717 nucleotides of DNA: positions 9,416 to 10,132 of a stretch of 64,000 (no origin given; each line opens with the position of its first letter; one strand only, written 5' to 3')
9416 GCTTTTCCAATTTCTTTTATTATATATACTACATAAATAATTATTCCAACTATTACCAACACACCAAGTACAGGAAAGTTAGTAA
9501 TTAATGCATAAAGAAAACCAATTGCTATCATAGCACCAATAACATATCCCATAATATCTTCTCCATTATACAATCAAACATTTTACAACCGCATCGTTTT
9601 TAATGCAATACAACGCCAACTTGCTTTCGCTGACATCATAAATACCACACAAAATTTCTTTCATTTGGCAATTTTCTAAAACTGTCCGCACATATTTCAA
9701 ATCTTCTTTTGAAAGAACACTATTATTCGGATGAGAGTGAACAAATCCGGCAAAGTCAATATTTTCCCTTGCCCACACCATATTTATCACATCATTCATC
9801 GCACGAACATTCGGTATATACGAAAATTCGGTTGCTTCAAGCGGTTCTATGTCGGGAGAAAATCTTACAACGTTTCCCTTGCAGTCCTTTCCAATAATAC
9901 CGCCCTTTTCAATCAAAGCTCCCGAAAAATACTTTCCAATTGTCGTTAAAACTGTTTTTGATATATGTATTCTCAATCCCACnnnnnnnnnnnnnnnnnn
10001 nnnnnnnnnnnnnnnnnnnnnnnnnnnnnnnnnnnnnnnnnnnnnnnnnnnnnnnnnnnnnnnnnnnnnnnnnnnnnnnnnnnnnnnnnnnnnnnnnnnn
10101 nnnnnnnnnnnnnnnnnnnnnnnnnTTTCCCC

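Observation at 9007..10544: Orphan JAB/MPN + Cys-rich microprotein + 2-TM protein operon under an XRE switch, in an AT-rich islet between asnS and dnaJ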

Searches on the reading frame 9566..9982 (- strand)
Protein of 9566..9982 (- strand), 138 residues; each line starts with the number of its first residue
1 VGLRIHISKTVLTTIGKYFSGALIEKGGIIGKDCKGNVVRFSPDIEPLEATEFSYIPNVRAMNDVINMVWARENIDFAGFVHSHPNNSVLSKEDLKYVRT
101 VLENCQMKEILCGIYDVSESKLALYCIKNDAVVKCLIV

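Call 4: search_protein_families(library=pfam, proteins=[window:9566-9982:-], max_evalue=1)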
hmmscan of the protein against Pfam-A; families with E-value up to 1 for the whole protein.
window:9566-9982:- (138 aa): 2 families
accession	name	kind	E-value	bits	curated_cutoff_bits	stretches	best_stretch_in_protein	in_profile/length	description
PF14464.11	Prok-JAB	-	0.016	15.6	25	1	35-100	30-92/114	Prokaryotic homologs of the JAB domain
PF08288.18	PIGA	-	0.18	12.9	27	1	53-100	29-73/90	PIGA (GPI anchor biosynthesis)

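Call 5: search_protein_families(library=padloc, proteins=[window:9566-9982:-], max_evalue=1)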
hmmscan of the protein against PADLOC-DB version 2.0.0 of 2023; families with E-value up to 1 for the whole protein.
window:9566-9982:- (138 aa): 5 families
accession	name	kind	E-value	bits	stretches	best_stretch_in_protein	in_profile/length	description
PDLC00890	JAB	-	2.7e-06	25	1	2-131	9-150/157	JAB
PDLC00909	JAB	-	0.00051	17.8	1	23-127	40-151/168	JAB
PDLC00891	JAB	-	0.0013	16.2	1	7-104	15-117/159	JAB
PDLC00827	E1-E2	-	0.0063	12.9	1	2-107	562-675/711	E1-E2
PDLC00907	JAB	-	0.035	12.3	1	38-105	14-85/140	JAB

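Call 6: find_homologous_proteins(query=window:9566-9982:-)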
Query window:9566-9982:- (138 aa): 2 proteins with E <= 0.001 among 5 candidates.
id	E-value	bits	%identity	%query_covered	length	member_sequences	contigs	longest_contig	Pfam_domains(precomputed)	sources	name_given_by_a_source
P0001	7.4e-87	306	100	100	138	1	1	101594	-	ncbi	-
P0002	9.2e-72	257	88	96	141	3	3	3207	-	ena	-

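Call 7: search_protein_families(library=phrogs, proteins=[window:9566-9982:-], max_evalue=1)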
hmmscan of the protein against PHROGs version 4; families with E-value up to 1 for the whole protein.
window:9566-9982:- (138 aa): 1 family
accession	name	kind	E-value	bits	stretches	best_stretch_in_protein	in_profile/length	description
phrog_5596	-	unknown function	0.21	11.3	1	14-43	282-311/451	-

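Call 8: search_protein_families(library=ncbifam, proteins=[window:9566-9982:-], max_evalue=1)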
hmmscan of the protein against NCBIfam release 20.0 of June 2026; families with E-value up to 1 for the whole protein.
window:9566-9982:- (138 aa): 0 families

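Call 9: find_encoding_contigs(protein=P0002, flank=10000, max_places=10)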
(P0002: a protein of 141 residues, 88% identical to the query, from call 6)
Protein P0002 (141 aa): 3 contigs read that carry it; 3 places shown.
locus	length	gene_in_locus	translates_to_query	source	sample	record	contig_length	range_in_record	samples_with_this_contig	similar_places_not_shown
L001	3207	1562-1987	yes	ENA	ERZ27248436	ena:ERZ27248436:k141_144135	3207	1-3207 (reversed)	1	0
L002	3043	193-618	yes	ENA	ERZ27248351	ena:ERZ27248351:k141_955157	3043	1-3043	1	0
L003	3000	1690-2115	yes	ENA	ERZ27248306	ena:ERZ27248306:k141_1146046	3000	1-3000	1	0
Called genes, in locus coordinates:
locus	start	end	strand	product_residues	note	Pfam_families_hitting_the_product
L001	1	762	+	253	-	?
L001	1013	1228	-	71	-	PF13443:HTH_26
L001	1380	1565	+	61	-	-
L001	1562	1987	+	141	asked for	-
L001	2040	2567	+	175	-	-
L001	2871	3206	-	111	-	?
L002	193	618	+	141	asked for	-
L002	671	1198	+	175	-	-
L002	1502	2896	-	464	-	PF01336:tRNA_anti-codon, PF00152:tRNA-synt_2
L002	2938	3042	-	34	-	?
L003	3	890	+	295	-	?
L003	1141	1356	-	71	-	PF13443:HTH_26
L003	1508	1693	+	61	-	-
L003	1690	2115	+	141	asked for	-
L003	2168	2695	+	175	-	-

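Call 10: find_encoding_contigs(protein=P0001, flank=10000, max_places=10)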
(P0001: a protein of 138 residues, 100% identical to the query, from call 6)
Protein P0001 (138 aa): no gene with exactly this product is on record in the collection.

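Call 15: search_solved_structures(query=window:9566-9982:-, max_evalue=10, show_alignments=3)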
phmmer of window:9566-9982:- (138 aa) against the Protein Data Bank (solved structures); distinct sequences matched with E-value up to 10: 1.
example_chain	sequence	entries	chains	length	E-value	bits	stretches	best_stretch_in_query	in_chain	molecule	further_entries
4q1z_A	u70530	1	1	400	1.1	12.2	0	92-129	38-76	Putative lipoprotein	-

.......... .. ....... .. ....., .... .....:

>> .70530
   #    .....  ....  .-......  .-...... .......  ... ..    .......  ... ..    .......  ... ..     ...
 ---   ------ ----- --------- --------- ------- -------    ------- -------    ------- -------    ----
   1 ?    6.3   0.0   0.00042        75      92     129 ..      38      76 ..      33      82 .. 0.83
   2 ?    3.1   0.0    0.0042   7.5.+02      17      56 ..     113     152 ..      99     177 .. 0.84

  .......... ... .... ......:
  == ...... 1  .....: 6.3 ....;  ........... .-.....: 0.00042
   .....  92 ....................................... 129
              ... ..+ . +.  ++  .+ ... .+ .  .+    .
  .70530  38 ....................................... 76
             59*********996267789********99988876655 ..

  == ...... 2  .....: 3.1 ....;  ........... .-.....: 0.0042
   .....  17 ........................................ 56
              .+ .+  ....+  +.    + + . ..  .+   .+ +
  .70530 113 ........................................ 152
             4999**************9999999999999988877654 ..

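Call 21: search_protein_representatives(protein=window:9566-9982:-)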
Query: 138 residues. Proteins with E-value up to 0.001 (for the whole library): 462; up to 1e-10: 46; up to 1e-30: 1. The best 150 are listed.
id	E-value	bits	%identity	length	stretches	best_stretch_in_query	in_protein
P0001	2.4e-87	305.8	100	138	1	1-138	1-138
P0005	8.0e-25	103.4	40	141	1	2-127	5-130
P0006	1.6e-24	102.4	40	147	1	4-134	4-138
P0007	3.1e-24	101.5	40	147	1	5-128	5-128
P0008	4.2e-24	101.1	40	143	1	5-121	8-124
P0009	1.7e-23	99.1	31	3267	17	33-100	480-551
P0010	7.5e-21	90.5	39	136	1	9-129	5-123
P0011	2.6e-18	82.3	41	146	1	8-132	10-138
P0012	3.1e-18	82.1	42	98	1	36-126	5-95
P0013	1.3e-17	80.1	44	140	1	21-120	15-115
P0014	3.1e-17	78.8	43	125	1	24-136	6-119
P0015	3.4e-17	78.7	40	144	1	5-117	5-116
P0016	5.0e-17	78.2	38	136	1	6-128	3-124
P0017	5.2e-17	78.1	38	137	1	15-132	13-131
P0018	8.4e-17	77.4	44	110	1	27-120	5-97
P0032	8.9e-13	64.4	34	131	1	7-130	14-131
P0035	1.6e-12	63.6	37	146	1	7-116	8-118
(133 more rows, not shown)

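Call 26: find_related_loci(query=A4, collection=genome_contigs, flank=6000)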
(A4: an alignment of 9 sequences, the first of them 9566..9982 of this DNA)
Query A4 (138 aa) in genome_contigs; peptide patterns used: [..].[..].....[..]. (x = any residue, [..] = any of these).
34 stretches matched a pattern; 13 encode a relative of the query (tblastn E <= 1e-3); 13 distinct loci.
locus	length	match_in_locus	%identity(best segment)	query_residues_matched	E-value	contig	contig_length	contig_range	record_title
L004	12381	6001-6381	40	1-127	3e-31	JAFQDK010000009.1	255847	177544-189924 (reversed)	MAG: Clostridia bacterium isolate RGIG1718 Goat_Cecum-2__c75838, whole genome shotgun sequence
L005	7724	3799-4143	34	3-121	1e-19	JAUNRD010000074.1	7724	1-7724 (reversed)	MAG: Clostridia bacterium isolate S3M_St_2 NODE_2326_length_7724_cov_4.861260, whole genome shotgun sequence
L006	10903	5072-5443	33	6-130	3e-14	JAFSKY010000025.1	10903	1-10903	MAG: Synergistaceae bacterium isolate RGIG3237 Goat_Reticulum-3__c87545, whole genome shotgun sequence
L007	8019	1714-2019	37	25-127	7e-14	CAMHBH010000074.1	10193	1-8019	MAG: uncultured Oscillibacter sp. isolate SRR11784288_bin.10_metaWRAP_v1.3_MAG genome assembly, contig: ERZ12202745.2588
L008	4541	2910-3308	29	5-133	2e-13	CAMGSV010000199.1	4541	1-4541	MAG: uncultured Spirochaetales bacterium isolate SRR11551381_bin.75_metaWRAP_v1.3_MAG genome assembly, contig: ERZ114740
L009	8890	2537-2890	31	25-137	2e-11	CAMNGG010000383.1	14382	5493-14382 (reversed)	MAG: uncultured Treponema sp. isolate SRR873595_bin.11_metaWRAP_v1.3_MAG genome assembly, contig: ERZ1756110.1617940, wh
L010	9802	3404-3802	28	5-133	2e-12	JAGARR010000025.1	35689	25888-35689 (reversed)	MAG: Spirochaetaceae bacterium isolate RGIG8712 Water_deer_Colon-3__c235750, whole genome shotgun sequence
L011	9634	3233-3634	25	5-134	9e-11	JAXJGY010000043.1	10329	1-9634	MAG: Treponema sp. isolate DOME_MAG_1265 1265_C0121_k141_503521, whole genome shotgun sequence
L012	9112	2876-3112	33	5-85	3e-10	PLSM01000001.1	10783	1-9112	MAG: Acidobacteriaceae bacterium isolate bog_370 73.20120700_S1D.36_contig_129369, whole genome shotgun sequence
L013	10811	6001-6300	30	4-102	8e-10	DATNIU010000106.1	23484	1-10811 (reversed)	MAG TPA_asm: Streptosporangiaceae bacterium isolate SMAG_U11381 k141_986741, whole genome shotgun sequence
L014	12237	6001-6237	33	25-102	4e-9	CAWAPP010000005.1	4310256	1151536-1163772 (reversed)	MAG: uncultured Actinomycetota bacterium isolate MFD04463.bin.2.107 genome assembly, contig: contig_4104, whole genome s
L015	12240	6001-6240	32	5-85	2e-8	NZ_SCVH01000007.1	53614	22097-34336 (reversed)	MAG: Reyranella sp. isolate GW715_bin.46 GW715_bin.46-7433, whole genome shotgun sequence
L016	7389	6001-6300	31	4-102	8e-8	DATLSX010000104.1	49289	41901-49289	MAG TPA_asm: Streptosporangiaceae bacterium isolate SMAG_U13941 k141_1130011, whole genome shotgun sequence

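Call 28: predict_structure(alignment_id=A1)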
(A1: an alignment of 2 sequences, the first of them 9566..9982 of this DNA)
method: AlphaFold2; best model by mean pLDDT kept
length: 138 residues; sequences in the alignment: 2
mean_pLDDT: 53.9   pTM: 0.52
mean pLDDT of the five models: 53.9, 48.9, 47.7, 46.7, 43.0
residues with pLDDT >= 90: 0; 70-90: 25; 50-70: 57; < 50: 56
segments of 3 or more residues with pLDDT < 50: 1-6, 19-57, 71-77
pLDDT, mean of each block of 10 residues (from residue 1): 42 53 39 41 37 42 53 49 55 74 67 59 73 75
secondary structure, 60 per line:
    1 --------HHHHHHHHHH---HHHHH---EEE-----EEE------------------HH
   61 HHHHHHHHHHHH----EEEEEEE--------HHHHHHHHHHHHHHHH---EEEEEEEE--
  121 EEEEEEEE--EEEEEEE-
elements in order: H9-18 H22-26 E30-32 E38-40 H59-72 E77-83 H92-107 E111-118 E121-128 E131-137

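Call 29: search_solved_structures(query=A3, max_evalue=10, show_alignments=3)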
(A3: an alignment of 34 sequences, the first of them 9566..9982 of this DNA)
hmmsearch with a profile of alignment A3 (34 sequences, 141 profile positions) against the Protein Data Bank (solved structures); distinct sequences matched with E-value up to 10: 11.
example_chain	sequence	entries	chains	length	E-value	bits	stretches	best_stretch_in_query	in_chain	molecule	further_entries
5lda_A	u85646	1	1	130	0.0027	20.8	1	5-100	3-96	JAMM1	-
5ld9_A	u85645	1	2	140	0.0034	20.5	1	6-100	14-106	JAMM1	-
2nra_C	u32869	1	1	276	0.23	14.6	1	10-94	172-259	PI protein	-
9g9u_A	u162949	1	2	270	0.77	12.9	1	53-102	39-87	GTP cyclohydrolase 1 type 2 homolog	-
1cb5_A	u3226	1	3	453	1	12.4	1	49-106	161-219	BLEOMYCIN HYDROLASE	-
2cb5_A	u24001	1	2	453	1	12.4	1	49-106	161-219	PROTEIN (BLEOMYCIN HYDROLASE)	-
7v5l_A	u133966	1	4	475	1.2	12.2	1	49-106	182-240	Bleomycin hydrolase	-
7v5t_A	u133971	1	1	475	1.2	12.2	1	49-106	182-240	Bleomycin hydrolase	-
7v5s_A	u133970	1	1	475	1.2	12.2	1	49-106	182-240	Bleomycin hydrolase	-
7xf9_A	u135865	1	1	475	1.2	12.2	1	49-106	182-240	Bleomycin hydrolase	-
1oi0_A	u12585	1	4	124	1.5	11.9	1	64-102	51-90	HYPOTHETICAL PROTEIN AF2198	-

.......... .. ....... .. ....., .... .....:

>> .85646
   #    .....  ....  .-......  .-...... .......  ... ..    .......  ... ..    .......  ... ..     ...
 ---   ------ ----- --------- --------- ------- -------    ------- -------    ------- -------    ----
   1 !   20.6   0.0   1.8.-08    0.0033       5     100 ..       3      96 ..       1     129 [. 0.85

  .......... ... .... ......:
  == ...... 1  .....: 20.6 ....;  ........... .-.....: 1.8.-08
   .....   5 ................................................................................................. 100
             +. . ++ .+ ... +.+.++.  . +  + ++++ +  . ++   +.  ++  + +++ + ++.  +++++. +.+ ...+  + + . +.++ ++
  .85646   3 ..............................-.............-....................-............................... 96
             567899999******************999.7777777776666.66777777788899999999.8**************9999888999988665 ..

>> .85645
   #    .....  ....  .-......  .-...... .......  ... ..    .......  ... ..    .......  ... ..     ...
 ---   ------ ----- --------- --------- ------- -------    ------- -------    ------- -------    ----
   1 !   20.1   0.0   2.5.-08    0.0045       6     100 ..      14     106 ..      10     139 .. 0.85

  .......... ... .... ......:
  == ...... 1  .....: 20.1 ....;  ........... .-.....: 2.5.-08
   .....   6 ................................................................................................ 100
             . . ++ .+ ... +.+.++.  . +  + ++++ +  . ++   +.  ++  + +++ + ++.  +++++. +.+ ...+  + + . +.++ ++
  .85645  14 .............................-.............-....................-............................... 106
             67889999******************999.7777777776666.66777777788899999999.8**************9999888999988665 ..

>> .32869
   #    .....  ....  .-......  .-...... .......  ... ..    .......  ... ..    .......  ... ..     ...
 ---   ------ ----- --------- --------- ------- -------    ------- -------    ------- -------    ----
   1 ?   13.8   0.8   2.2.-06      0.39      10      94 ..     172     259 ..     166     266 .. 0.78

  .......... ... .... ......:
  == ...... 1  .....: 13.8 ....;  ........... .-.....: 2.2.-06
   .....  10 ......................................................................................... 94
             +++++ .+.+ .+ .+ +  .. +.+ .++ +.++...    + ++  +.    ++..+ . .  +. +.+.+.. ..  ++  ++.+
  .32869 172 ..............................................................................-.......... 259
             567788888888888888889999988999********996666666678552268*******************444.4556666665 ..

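Call 30: search_protein_families(library=pfam, alignment_id=A3, max_evalue=0.01)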
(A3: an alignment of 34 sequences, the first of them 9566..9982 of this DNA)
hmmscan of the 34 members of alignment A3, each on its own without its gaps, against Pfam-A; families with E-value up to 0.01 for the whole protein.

A. member 1, window:9566-9982:- (138 aa): 0 families

B. families by the number of members that match (of 34 scanned): 3 families
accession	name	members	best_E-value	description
PF14464.11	Prok-JAB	9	6.6e-09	Prokaryotic homologs of the JAB domain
PF04002.20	RadC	1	0.00095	RadC-like JAB domain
PF01398.27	JAB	1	0.0026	JAB1/Mov34/MPN/PAD-1 ubiquitin protease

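Call 35: find_related_loci(query=A4, collection=viral_contigs, flank=6000)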
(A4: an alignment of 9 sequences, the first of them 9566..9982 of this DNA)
Query A4 (138 aa) in viral_contigs; peptide patterns used: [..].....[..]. (x = any residue, [..] = any of these).
11 stretches matched a pattern, but none encodes a relative of the query by tblastn (E <= 1e-3).

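Call 36: find_related_loci(query=A4, collection=metagenome_contigs, flank=5000)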
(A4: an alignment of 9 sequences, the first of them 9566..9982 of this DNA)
Query A4 (138 aa) in metagenome_contigs; peptide patterns used: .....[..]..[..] (x = any residue, [..] = any of these).
106 stretches matched a pattern; 1 encode a relative of the query (tblastn E <= 1e-3); 1 distinct loci.
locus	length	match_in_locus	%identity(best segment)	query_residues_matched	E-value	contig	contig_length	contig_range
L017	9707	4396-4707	39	11-118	2e-18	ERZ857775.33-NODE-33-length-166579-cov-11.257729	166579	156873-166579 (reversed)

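Call 37: find_homologous_proteins(query=A3, max_evalue=0.00001)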
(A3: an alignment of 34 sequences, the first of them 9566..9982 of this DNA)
Query A3 (34 sequences) (138 aa, profile of the alignment): 18 proteins with E <= 0.00001 among 724 candidates.
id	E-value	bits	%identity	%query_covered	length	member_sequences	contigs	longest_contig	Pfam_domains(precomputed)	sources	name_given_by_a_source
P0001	5.4e-45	171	100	100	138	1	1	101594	-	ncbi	-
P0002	1.5e-44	169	88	96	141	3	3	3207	-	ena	-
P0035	6.5e-40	154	32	96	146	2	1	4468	-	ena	-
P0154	6.2e-38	148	38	79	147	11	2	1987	-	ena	-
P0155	1.2e-37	147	38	83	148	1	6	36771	-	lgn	-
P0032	2.3e-34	136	32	90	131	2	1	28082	-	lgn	-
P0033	3.3e-34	136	35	86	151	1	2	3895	-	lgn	-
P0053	1.1e-29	121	35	83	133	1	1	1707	-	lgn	-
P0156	2.2e-29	120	47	43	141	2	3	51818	-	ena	-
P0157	1.5e-26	111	32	98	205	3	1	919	PF14464.12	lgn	-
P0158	3.9e-26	110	36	91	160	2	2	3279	PF14464.12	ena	-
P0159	3.2e-25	107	36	71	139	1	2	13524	-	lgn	-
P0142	3.8e-24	103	39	80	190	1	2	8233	PF14464.12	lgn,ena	-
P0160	6.1e-22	96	33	63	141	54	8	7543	-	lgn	-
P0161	1.1e-21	95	36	44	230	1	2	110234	-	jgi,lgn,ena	-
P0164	1.2e-15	76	36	36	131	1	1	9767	-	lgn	-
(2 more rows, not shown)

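Call 38: find_encoding_contigs(protein=P0155, flank=6000, max_places=3)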
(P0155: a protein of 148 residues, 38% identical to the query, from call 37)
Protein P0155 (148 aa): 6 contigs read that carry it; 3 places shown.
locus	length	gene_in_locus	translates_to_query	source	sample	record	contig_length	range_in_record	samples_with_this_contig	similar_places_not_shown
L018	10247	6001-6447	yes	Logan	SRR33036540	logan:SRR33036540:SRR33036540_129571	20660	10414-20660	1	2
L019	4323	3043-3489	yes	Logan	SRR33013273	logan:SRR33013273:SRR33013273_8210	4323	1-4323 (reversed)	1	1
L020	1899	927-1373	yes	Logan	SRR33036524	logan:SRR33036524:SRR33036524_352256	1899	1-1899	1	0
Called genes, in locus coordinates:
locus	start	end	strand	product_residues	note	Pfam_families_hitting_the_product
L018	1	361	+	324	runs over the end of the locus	PF01841:Transglut_core, PF04473:DUF553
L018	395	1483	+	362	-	PF13306:LRR_5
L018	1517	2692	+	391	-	PF13306:LRR_5 (weak), PF12773:DZR, PF24460:DUF7575 (faint), PF13240:Zn_Ribbon_1, PF13248:Zn_ribbon_3 (weak)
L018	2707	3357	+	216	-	PF13240:Zn_Ribbon_1, PF05154:TM2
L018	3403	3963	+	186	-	PF14411:LHH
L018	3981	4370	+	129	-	PF14567:SUKH_5, PF09346:SMI1_KNR4, PF14568:SUKH_6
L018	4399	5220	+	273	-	-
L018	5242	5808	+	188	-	PF13240:Zn_Ribbon_1 (faint), PF05656:DUF805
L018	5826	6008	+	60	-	-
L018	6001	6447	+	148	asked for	-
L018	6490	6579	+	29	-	-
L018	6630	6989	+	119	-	-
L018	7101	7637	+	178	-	-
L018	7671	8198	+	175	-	PF13240:Zn_Ribbon_1 (weak)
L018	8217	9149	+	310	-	PF01223:Endonuclease_NS (weak), PF13930:Endonuclea_NS_2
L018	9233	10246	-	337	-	?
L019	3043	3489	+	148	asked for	-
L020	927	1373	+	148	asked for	-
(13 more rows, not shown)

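Call 39: find_encoding_contigs(protein=P0032, flank=6000, max_places=2)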
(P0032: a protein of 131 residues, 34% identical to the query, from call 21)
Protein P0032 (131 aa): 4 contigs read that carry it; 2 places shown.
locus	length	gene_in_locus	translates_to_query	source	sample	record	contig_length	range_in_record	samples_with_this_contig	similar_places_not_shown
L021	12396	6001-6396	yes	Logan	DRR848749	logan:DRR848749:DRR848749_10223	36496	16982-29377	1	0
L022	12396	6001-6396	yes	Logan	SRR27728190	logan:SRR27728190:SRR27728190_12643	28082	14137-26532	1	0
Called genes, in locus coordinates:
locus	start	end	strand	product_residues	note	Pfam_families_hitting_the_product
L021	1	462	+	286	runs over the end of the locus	PF13248:Zn_ribbon_3 (faint), PF18912:DZR_2 (faint), PF24463:DUF7577 (faint), PF12773:DZR, PF13240:Zn_Ribbon_1 (faint), PF12773:DZR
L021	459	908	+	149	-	-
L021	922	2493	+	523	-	PF00004:AAA, PF17862:AAA_lid_3 (weak)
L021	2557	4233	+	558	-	-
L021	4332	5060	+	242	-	-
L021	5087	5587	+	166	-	-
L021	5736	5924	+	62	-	-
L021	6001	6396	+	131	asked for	-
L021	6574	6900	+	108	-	-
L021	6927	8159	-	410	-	-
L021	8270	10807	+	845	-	PF20990:DUF2207_C (faint)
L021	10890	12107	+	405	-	-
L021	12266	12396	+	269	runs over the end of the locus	-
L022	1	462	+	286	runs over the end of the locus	PF13248:Zn_ribbon_3 (faint), PF18912:DZR_2 (faint), PF24463:DUF7577 (faint), PF12773:DZR, PF13240:Zn_Ribbon_1 (faint), PF12773:DZR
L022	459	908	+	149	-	-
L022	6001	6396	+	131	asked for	-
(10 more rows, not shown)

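Call 40: find_encoding_contigs(protein=P0156, flank=6000, max_places=2)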
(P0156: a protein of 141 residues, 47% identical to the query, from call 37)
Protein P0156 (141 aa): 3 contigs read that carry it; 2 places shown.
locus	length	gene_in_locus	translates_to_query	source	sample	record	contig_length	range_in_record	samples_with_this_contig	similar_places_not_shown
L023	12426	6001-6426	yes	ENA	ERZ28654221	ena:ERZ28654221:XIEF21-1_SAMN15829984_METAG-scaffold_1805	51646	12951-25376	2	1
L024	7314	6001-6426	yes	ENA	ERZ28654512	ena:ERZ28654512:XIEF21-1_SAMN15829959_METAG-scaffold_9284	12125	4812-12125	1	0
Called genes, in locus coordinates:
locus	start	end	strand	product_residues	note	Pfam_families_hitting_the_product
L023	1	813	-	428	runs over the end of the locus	PF01938:TRAM (weak), PF05958:tRNA_U5-meth_tr, PF01555:N6_N4_Mtase (weak), PF02475:TRM5-TYW2_MTfase (weak), PF06325:PrmA (weak), PF05175:MTS, PF13847:Methyltransf_31, PF05958:tRNA_U5-meth_tr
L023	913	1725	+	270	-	PF21302:Zn_ribbon_RlmA, PF05175:MTS (weak), PF01209:Ubie_methyltran (weak), PF02390:Methyltransf_4 (faint), PF13649:Methyltransf_25, PF13847:Methyltransf_31, PF08241:Methyltransf_11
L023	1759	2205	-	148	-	PF00717:Peptidase_S24 (faint)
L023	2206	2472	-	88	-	PF05402:PqqD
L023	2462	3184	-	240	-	PF27840:ScmC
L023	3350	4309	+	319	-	PF00535:Glycos_transf_2, PF10111:Glyco_tranf_2_2, PF13641:Glyco_tranf_2_3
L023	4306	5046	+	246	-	PF20582:UPF0758_N (weak), PF04002:RadC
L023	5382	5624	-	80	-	PF13560:HTH_31 (weak), PF01381:HTH_3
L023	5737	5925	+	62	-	-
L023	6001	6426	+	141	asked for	-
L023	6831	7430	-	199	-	-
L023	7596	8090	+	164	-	PF01966:HD (weak)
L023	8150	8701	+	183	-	-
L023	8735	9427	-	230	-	-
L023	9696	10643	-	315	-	PF00389:2-Hacid_dh, PF02826:2-Hacid_dh_C, PF00670:AdoHcyase_NAD (weak)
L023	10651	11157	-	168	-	PF01863:YgjP-like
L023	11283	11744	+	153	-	PF01668:SmpB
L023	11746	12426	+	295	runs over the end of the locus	PF18082:NAT_N, PF18164:GNAT_C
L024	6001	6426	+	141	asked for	-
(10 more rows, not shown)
